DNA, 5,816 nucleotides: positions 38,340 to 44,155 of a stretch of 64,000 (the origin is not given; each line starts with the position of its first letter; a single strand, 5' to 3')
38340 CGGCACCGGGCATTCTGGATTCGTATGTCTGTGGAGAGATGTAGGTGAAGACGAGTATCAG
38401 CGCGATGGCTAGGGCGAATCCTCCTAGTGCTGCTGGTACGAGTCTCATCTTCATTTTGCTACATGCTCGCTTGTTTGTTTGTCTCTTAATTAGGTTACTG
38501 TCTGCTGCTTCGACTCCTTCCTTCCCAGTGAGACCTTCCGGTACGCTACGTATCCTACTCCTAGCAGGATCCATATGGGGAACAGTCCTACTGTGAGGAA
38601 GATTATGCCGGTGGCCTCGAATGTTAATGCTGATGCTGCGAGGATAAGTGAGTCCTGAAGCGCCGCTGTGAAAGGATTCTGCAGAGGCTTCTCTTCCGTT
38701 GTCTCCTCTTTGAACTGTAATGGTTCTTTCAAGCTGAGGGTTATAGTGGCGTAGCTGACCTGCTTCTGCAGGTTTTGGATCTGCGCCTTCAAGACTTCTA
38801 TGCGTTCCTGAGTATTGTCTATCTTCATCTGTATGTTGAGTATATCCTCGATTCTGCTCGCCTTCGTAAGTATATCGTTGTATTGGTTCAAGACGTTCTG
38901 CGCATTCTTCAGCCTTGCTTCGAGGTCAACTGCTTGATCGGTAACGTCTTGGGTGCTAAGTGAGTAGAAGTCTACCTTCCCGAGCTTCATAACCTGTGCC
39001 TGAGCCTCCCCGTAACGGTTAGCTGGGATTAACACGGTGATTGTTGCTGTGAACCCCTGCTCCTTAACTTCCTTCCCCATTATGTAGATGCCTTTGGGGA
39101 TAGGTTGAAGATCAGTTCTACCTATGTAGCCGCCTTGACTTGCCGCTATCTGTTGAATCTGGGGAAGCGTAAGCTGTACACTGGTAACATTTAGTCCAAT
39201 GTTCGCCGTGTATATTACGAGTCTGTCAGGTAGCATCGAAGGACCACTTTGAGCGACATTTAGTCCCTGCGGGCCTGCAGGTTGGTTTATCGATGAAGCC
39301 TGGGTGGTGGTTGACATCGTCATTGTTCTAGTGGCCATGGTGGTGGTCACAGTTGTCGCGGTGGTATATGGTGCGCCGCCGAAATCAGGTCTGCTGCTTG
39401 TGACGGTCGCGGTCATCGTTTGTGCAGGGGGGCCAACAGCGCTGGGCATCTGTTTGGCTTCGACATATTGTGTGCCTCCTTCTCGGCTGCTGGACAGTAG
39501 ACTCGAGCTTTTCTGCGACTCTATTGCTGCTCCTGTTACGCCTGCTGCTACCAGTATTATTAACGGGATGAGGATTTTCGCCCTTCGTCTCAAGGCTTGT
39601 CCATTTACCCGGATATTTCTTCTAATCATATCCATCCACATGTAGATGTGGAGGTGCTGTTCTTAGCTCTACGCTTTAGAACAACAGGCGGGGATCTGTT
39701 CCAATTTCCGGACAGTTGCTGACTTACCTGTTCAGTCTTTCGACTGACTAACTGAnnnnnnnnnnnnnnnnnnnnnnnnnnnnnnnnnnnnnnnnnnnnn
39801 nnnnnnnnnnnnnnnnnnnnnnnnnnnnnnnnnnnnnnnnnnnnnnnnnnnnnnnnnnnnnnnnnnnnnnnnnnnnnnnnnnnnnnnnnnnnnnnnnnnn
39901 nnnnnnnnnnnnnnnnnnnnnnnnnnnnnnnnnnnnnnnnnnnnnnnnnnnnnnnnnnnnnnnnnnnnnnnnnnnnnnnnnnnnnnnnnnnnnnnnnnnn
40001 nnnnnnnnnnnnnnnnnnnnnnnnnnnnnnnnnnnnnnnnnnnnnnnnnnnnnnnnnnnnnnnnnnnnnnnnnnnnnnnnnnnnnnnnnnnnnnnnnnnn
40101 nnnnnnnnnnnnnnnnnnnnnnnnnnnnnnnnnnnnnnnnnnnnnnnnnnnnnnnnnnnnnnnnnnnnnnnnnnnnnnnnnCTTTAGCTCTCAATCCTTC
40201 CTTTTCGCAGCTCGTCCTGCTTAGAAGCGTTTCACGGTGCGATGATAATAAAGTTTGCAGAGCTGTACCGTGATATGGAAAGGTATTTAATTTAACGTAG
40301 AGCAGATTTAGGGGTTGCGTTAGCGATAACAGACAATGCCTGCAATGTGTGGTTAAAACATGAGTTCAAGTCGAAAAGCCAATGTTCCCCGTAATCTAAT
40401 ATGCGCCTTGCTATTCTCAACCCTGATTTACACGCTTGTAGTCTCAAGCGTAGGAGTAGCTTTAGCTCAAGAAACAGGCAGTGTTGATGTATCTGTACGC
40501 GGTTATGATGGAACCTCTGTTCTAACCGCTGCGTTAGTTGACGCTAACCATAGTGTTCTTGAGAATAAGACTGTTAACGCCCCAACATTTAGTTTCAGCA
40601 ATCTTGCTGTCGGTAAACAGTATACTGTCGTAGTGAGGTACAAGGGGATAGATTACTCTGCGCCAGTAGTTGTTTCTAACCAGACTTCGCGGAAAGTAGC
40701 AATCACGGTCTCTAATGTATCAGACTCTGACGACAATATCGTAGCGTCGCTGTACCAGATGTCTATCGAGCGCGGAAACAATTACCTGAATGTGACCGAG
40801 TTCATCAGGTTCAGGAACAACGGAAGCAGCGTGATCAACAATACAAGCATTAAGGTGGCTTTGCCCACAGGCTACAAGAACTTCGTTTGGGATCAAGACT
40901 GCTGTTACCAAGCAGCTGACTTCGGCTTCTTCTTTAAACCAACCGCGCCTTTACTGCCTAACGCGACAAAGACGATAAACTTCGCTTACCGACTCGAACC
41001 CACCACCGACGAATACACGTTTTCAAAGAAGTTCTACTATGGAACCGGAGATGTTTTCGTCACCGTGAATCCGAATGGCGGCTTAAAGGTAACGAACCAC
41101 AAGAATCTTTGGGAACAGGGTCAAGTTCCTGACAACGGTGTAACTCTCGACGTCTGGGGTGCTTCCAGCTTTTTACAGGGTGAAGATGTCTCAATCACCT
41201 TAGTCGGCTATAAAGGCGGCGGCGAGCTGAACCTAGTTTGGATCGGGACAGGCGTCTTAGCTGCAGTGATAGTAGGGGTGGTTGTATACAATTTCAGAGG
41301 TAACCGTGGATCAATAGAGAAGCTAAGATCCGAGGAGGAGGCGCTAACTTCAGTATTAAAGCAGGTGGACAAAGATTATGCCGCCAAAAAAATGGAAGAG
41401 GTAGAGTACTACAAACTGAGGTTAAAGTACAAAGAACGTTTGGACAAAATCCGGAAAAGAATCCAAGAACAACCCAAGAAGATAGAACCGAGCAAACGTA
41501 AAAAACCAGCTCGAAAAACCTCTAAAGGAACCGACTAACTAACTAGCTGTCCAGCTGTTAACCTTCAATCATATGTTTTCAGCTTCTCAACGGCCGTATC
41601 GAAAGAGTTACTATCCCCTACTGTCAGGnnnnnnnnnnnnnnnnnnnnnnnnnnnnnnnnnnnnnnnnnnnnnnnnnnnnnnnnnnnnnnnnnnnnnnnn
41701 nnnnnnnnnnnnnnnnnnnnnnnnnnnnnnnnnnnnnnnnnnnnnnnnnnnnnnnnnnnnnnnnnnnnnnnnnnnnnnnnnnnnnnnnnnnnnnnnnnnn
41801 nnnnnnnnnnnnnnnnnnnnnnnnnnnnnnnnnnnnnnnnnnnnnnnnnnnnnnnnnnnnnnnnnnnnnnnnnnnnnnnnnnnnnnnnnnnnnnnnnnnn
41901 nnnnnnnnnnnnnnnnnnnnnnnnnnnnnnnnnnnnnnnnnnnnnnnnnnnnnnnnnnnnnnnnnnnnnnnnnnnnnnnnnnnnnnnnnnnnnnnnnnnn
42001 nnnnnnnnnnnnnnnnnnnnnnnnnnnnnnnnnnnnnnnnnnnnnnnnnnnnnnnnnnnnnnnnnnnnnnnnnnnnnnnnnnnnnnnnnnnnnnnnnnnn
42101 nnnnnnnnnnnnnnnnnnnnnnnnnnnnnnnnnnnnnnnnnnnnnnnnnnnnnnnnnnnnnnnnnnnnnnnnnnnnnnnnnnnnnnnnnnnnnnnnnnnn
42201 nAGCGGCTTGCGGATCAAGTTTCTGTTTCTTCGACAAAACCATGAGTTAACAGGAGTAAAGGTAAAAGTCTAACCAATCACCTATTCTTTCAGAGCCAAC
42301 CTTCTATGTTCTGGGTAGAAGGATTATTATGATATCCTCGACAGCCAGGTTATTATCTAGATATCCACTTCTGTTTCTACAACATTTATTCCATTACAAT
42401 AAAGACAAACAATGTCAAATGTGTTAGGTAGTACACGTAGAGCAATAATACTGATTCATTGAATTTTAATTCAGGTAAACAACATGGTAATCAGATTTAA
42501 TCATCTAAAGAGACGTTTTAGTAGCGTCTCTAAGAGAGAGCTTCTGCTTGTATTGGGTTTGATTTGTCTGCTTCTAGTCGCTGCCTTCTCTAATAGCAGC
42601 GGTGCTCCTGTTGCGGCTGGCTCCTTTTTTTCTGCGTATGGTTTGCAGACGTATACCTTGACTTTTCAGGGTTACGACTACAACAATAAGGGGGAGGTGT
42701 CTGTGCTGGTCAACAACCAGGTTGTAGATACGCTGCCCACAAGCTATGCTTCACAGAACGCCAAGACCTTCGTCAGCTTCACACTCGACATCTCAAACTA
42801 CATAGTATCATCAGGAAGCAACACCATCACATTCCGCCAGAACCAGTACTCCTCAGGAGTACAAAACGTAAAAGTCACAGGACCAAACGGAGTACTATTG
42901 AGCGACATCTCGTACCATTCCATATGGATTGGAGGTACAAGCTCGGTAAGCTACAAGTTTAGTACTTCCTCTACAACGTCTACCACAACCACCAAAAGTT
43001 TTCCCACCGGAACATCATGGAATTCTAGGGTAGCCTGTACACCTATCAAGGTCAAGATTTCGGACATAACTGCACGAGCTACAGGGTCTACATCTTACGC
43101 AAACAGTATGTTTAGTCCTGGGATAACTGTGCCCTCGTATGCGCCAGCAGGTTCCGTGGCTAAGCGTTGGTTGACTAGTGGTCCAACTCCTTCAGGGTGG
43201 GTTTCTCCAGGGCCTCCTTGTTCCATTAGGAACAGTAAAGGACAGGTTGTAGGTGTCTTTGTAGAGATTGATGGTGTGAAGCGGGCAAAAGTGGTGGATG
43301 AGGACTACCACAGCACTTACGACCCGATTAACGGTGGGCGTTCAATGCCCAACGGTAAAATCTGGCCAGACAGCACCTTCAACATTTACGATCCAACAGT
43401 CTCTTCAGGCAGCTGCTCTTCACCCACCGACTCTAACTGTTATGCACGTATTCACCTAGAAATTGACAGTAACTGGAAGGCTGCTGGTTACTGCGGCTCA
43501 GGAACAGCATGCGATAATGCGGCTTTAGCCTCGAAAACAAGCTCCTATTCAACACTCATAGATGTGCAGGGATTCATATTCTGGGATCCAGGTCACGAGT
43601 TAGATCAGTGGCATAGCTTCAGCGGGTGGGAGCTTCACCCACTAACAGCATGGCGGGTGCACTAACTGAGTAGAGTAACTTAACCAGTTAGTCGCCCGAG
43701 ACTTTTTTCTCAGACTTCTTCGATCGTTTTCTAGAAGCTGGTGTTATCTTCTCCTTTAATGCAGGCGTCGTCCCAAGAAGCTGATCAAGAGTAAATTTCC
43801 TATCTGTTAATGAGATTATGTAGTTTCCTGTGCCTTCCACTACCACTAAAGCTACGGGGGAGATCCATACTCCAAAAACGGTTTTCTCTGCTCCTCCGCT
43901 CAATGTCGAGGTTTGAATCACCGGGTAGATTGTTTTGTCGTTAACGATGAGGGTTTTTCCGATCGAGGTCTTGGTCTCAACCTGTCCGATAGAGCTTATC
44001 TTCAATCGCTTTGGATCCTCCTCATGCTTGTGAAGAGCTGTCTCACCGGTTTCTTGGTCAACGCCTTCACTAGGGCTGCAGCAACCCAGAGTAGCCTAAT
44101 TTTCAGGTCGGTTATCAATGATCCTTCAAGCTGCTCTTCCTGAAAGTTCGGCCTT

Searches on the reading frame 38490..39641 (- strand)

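Call 17: search_protein_families(library=pfam, proteins=[window:38490-39641:-], max_evalue=0.01)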
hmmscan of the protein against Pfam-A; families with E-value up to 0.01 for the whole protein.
window:38490-39641:- (383 aa): 2 families
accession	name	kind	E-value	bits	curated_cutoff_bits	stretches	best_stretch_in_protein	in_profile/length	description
PF14257.11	DUF4349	-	6.7e-46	156.8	27.7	1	140-368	1-213/213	Domain of unknown function (DUF4349)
PF07544.18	Med9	-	0.0052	17.3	26.9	0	227-293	18-71/80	RNA polymerase II transcription mediator complex subunit 9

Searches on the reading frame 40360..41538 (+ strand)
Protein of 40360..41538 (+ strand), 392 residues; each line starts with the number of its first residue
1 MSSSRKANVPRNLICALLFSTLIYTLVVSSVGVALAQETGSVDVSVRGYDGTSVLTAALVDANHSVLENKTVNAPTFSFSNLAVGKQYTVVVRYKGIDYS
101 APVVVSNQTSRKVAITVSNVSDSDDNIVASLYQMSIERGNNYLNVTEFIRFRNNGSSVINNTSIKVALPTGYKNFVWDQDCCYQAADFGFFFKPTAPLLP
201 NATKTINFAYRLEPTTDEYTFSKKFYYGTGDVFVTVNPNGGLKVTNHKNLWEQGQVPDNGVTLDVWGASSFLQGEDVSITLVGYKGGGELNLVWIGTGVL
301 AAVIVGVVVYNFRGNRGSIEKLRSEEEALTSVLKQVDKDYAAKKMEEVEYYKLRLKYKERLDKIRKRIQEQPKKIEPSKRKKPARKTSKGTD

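Call 17: search_protein_families(library=pfam, proteins=[window:40360-41538:+], max_evalue=0.01)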
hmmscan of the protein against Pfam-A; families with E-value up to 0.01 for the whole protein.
window:40360-41538:+ (392 aa): 1 family
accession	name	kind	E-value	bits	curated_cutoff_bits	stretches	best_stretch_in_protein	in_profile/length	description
PF16043.11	DUF4795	-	0.0038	17.1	34.8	1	316-375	98-156/208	Domain of unknown function (DUF4795)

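Call 50: search_protein_families(library=ncbifam, proteins=[window:40360-41538:+], max_evalue=0.001)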
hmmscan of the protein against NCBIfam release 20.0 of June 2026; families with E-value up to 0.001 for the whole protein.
window:40360-41538:+ (392 aa): 0 families

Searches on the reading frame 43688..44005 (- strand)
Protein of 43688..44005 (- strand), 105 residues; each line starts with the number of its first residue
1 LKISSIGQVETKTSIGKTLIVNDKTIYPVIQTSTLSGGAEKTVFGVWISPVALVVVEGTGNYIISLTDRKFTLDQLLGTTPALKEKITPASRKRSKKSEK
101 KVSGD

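Call 17: search_protein_families(library=pfam, proteins=[window:43688-44005:-], max_evalue=0.01)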
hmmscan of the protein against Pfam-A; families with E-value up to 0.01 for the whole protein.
window:43688-44005:- (105 aa): 1 family
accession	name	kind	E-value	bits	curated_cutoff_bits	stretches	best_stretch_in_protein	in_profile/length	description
PF09579.15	Spore_YtfJ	-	0.00022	21.9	25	1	42-83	39-79/81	Sporulation protein YtfJ (Spore_YtfJ)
